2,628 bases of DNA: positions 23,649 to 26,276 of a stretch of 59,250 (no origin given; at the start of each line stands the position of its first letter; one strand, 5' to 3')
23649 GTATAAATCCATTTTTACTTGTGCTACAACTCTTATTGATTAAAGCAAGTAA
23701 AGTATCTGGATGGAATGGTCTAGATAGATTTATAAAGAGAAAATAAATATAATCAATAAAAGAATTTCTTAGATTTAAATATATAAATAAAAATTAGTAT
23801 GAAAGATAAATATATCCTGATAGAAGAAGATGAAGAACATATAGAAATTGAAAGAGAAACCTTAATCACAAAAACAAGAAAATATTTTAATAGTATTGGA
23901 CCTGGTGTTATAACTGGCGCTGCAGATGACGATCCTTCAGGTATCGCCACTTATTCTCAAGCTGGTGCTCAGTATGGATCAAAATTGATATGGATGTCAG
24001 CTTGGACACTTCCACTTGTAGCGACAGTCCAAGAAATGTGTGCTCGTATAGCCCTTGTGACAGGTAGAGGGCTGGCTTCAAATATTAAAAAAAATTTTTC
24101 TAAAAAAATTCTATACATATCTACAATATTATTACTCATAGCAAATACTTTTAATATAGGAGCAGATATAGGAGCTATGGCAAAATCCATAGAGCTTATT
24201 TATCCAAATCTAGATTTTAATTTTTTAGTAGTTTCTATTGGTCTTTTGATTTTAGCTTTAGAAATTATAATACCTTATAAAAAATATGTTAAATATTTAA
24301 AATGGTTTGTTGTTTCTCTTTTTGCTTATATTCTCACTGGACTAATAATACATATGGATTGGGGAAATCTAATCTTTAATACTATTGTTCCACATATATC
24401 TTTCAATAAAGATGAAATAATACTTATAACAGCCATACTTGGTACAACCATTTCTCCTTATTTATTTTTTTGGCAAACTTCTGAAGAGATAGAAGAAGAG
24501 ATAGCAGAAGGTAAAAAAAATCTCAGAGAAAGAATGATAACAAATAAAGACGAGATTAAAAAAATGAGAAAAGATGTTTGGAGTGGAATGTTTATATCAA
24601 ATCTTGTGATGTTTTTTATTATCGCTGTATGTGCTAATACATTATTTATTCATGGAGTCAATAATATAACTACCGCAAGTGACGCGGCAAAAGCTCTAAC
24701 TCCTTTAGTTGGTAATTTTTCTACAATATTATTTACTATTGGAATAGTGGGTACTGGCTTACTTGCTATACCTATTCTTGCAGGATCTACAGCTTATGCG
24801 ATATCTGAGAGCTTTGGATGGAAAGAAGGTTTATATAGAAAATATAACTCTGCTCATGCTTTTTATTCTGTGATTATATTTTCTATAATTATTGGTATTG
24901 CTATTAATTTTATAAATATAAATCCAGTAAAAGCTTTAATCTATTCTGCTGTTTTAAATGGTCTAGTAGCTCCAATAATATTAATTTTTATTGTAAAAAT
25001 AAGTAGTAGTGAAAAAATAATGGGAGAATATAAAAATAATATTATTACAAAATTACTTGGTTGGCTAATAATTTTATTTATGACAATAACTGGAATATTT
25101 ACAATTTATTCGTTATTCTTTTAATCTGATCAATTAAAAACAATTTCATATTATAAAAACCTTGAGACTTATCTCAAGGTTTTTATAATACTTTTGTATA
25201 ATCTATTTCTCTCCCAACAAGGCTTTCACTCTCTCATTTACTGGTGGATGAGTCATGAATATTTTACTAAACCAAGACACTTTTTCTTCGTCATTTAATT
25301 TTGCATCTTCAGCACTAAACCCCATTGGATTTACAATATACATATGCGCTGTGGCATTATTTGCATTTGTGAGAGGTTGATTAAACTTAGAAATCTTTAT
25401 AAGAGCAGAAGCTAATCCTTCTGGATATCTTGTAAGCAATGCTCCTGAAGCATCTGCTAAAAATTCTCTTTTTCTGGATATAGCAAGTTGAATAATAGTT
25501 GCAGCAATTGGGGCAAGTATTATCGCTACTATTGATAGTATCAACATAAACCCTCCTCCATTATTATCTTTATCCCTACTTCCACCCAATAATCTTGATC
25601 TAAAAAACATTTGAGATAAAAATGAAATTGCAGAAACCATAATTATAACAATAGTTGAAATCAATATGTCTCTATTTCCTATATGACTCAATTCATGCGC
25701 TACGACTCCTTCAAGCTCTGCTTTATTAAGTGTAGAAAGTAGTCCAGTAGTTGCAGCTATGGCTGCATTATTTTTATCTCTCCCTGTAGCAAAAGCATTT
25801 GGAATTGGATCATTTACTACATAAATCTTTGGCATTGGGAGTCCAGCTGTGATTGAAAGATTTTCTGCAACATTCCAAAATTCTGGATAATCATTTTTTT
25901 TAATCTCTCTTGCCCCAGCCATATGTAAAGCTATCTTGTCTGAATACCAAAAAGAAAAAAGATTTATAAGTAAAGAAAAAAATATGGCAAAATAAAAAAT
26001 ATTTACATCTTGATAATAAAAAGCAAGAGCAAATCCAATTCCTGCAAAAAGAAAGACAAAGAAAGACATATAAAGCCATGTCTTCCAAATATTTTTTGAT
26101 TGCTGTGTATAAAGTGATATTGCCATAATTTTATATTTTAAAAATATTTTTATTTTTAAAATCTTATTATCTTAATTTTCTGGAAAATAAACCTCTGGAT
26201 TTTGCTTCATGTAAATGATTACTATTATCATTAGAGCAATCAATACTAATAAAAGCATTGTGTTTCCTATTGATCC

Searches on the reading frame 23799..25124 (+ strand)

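Call 45: search_protein_families(library=pfam, proteins=[window:23799-25124:+], max_evalue=0.01)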
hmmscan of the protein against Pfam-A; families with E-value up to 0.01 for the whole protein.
window:23799-25124:+ (441 aa): 1 family
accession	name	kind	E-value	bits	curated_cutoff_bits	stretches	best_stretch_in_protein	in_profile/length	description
PF01566.24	Nramp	-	2.3e-85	287.2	29.8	1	49-414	1-356/357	Natural resistance-associated macrophage protein-like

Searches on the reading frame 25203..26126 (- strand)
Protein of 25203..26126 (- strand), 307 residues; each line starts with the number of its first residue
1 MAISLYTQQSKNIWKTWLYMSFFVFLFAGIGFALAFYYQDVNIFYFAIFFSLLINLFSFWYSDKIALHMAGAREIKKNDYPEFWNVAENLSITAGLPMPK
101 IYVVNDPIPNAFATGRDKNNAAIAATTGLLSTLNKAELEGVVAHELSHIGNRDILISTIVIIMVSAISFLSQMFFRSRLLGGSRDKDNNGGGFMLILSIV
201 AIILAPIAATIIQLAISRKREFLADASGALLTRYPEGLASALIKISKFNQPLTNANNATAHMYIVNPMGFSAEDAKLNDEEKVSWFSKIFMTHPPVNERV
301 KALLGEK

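Call 45: search_protein_families(library=pfam, proteins=[window:25203-26126:-], max_evalue=0.01)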
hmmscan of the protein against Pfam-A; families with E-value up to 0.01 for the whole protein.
window:25203-26126:- (307 aa): 2 families
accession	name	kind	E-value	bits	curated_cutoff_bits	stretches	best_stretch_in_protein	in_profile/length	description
PF01435.24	Peptidase_M48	-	1.8e-33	116.4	20.3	1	86-305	10-184/186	Peptidase family M48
PF05569.17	Peptidase_M56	-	0.0009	18.9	31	1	124-163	179-218/296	BlaR1 peptidase M56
